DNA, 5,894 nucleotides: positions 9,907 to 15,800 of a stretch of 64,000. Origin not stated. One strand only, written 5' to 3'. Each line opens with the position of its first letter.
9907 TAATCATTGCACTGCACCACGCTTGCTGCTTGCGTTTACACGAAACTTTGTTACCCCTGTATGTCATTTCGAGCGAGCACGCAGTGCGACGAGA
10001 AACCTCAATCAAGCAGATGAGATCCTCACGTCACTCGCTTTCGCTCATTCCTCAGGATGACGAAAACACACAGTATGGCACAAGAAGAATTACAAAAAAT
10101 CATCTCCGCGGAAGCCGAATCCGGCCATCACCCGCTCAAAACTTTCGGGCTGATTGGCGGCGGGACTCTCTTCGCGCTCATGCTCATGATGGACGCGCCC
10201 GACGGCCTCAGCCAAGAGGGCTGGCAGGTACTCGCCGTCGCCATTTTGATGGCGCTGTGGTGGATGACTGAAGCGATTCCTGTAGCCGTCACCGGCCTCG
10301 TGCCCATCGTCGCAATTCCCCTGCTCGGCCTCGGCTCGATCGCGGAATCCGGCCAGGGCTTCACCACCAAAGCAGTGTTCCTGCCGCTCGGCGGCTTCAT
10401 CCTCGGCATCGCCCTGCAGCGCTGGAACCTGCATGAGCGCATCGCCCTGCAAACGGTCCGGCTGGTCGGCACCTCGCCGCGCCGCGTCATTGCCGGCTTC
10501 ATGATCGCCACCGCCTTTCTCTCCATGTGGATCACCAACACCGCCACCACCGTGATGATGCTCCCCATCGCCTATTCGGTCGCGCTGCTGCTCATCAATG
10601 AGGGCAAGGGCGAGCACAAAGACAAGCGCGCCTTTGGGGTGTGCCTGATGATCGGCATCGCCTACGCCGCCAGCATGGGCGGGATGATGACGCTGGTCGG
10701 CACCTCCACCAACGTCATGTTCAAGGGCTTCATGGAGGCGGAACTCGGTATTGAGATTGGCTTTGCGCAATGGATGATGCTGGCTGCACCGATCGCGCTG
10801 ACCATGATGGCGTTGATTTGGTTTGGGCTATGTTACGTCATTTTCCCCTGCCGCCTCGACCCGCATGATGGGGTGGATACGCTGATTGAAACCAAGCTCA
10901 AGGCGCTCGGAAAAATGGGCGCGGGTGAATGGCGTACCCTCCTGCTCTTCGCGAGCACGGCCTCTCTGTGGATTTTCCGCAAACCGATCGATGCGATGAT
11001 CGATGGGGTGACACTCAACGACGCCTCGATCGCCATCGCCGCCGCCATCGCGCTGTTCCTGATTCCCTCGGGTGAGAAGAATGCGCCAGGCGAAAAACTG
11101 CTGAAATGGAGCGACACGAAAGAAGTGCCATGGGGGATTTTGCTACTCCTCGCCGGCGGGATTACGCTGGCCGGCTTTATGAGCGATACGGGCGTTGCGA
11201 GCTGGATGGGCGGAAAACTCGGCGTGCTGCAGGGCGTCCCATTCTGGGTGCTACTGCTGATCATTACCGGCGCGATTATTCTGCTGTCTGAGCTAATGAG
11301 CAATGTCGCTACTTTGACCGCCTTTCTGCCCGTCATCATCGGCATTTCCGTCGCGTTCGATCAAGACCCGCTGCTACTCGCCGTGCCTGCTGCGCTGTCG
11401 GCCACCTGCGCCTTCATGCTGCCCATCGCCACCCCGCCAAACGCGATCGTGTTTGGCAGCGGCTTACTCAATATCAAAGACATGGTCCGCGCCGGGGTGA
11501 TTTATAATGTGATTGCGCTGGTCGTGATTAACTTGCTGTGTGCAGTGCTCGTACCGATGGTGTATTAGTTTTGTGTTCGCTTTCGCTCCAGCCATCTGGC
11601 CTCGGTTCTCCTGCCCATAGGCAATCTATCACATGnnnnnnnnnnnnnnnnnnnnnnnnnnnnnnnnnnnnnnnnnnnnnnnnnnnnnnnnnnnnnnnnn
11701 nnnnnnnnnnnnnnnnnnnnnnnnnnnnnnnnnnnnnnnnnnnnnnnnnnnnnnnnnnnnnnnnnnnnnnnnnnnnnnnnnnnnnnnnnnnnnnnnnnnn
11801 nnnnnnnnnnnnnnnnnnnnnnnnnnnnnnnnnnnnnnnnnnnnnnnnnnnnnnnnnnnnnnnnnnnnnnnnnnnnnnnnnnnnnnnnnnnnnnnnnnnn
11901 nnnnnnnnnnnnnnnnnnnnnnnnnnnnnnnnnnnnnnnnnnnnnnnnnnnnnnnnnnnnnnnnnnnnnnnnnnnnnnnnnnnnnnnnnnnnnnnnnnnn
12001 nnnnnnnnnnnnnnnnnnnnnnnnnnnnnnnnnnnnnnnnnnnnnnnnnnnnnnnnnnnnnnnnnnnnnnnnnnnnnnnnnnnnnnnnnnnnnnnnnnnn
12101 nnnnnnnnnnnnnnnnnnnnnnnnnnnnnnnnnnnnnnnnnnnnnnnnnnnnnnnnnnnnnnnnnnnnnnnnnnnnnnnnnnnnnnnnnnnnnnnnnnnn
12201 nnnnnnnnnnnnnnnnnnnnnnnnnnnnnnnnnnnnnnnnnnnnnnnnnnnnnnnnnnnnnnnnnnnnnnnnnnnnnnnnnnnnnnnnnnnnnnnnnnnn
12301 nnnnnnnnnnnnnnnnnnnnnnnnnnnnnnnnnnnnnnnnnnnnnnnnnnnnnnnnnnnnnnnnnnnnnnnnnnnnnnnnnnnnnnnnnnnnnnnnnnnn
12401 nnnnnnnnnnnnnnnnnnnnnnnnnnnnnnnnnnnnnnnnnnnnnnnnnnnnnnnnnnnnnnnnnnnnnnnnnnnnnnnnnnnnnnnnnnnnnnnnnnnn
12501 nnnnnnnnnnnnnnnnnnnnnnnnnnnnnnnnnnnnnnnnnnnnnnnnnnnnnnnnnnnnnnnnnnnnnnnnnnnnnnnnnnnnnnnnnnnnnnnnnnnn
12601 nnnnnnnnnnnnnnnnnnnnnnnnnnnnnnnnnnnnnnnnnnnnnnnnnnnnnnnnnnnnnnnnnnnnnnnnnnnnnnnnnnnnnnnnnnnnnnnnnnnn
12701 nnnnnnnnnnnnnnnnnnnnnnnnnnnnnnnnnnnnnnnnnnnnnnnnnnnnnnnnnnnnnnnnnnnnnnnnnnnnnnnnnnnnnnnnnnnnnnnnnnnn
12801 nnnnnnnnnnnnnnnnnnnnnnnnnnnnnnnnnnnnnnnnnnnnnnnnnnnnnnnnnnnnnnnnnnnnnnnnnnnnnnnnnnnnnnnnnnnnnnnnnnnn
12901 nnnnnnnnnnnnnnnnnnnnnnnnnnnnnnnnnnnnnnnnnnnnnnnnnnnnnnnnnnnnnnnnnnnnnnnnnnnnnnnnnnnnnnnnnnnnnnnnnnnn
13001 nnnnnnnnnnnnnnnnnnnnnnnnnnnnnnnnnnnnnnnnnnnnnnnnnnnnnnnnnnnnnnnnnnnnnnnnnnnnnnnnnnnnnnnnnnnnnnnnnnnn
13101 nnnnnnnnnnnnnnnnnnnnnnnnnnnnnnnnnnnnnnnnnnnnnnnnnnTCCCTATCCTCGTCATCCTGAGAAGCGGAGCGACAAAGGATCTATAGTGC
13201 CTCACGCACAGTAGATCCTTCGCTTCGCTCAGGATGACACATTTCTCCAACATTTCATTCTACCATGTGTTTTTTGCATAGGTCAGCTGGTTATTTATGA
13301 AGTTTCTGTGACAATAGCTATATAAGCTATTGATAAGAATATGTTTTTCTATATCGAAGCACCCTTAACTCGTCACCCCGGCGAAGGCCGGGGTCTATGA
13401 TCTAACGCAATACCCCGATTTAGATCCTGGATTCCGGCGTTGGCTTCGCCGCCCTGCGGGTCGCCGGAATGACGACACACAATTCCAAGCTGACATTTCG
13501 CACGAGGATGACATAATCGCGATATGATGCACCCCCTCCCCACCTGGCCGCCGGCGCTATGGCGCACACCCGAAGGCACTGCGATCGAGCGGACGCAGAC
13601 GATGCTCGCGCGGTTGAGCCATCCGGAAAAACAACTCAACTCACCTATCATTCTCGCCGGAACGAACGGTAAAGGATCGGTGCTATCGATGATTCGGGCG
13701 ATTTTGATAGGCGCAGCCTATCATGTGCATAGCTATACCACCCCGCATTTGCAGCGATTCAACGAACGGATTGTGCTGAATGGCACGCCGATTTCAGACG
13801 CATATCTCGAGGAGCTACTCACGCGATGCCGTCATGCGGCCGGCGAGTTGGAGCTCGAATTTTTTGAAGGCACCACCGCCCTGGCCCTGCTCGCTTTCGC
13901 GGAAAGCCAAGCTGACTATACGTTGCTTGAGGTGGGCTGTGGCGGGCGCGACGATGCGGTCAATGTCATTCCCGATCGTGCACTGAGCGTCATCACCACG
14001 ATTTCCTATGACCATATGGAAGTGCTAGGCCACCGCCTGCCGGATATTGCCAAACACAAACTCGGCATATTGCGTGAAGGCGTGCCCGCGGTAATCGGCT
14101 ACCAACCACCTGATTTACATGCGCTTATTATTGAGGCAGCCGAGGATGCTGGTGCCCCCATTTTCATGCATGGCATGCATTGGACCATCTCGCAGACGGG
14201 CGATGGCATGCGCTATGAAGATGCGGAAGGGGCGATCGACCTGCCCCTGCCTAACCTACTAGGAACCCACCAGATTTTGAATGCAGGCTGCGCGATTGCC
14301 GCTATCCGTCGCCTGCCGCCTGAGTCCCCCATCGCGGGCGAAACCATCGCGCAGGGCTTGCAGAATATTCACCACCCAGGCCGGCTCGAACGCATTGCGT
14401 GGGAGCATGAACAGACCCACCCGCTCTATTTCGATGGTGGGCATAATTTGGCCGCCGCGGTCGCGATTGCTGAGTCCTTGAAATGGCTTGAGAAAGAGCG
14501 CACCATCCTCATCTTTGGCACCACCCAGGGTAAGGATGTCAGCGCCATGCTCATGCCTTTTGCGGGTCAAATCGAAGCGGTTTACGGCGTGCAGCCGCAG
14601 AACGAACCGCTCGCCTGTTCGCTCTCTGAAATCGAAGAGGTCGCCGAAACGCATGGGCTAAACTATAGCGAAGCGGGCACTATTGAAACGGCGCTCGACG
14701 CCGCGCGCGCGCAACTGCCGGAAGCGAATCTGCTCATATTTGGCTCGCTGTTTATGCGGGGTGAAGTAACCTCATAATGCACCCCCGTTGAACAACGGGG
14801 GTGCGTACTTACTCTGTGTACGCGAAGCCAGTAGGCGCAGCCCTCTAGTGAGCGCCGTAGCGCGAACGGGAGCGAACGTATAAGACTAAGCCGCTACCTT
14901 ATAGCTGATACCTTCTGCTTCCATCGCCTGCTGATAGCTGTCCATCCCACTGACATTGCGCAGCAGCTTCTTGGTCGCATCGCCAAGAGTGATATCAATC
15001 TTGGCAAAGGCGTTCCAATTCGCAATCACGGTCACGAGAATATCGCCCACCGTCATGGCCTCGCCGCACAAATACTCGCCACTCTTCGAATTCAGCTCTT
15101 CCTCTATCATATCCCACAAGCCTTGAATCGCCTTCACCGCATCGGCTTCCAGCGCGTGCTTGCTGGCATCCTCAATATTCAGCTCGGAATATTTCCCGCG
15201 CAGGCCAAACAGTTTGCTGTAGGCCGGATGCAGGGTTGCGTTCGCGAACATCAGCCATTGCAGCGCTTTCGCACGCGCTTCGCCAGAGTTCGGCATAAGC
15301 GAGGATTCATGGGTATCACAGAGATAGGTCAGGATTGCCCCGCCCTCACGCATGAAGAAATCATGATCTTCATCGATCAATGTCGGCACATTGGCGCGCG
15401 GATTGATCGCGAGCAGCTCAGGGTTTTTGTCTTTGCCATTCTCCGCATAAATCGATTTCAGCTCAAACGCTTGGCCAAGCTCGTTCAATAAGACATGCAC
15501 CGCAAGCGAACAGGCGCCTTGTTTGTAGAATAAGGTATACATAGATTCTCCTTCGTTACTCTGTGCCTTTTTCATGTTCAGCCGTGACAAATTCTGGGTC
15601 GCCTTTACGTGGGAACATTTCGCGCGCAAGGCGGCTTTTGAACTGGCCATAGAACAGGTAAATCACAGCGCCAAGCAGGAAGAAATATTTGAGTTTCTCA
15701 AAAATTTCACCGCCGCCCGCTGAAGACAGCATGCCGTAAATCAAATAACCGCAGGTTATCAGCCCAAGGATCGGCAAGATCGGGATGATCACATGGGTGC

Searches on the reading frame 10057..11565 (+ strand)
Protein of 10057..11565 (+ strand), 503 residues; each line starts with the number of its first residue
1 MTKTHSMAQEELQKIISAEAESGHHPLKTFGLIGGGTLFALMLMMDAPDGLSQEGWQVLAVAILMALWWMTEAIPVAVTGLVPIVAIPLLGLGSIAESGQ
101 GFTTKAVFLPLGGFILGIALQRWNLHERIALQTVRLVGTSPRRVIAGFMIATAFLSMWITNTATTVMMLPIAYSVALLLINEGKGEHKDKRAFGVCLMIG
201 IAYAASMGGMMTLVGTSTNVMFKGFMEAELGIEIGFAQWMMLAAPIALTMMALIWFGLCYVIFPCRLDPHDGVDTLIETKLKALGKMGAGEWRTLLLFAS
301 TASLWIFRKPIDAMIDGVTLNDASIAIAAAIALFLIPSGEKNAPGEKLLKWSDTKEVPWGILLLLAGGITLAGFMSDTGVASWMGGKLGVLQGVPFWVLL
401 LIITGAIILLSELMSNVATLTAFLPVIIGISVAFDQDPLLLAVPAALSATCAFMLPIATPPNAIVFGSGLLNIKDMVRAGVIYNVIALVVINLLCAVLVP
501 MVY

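Call 11: search_protein_families(library=pfam, proteins=[window:10057-11565:+], max_evalue=0.001)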
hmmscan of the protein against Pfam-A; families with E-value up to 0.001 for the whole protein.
window:10057-11565:+ (503 aa): 2 families
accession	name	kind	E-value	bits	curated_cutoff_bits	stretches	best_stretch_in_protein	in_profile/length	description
PF00939.25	Na_sulph_symp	-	6.4e-81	273.2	27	1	39-496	14-463/472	Sodium:sulfate symporter transmembrane region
PF03600.22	CitMHS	-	2.7e-50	171.8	31.9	1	67-443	2-333/336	Citrate transporter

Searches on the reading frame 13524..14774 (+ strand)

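Call 11: search_protein_families(library=pfam, proteins=[window:13524-14774:+], max_evalue=0.001)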
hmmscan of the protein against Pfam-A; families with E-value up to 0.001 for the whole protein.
window:13524-14774:+ (417 aa): 2 families
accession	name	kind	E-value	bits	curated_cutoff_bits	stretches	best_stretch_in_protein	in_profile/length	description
PF02875.26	Mur_ligase_C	-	3.2e-09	38.1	28.4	1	286-408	1-126/127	Mur ligase, glutamate ligase domain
PF08245.18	Mur_ligase_M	-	3.9e-09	37.2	24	1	45-260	2-199/200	Mur ligase middle domain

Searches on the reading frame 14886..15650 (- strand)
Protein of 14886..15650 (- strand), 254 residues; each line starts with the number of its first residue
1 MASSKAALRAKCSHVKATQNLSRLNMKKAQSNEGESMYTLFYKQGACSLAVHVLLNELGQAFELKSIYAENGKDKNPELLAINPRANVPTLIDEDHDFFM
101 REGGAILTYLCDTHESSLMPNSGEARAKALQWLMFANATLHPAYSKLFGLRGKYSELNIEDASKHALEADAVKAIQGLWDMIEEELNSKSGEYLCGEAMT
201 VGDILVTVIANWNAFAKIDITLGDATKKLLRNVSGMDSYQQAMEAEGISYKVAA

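Call 11: search_protein_families(library=pfam, proteins=[window:14886-15650:-], max_evalue=0.001)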
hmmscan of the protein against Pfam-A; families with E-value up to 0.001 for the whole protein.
window:14886-15650:- (254 aa): 4 families
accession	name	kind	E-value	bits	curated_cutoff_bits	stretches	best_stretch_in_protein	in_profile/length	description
PF02798.26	GST_N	-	7.7e-10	39.4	20.9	1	39-110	4-74/76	Glutathione S-transferase, N-terminal domain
PF13409.12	GST_N_2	-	1.4e-09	38.9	25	1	47-112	4-69/70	Glutathione S-transferase, N-terminal domain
PF13417.12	GST_N_3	-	3e-09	37.5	22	1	51-115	13-72/75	Glutathione S-transferase, N-terminal domain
PF00043.30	GST_C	-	0.00035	21.2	20.7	1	164-224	20-77/93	Glutathione S-transferase, C-terminal domain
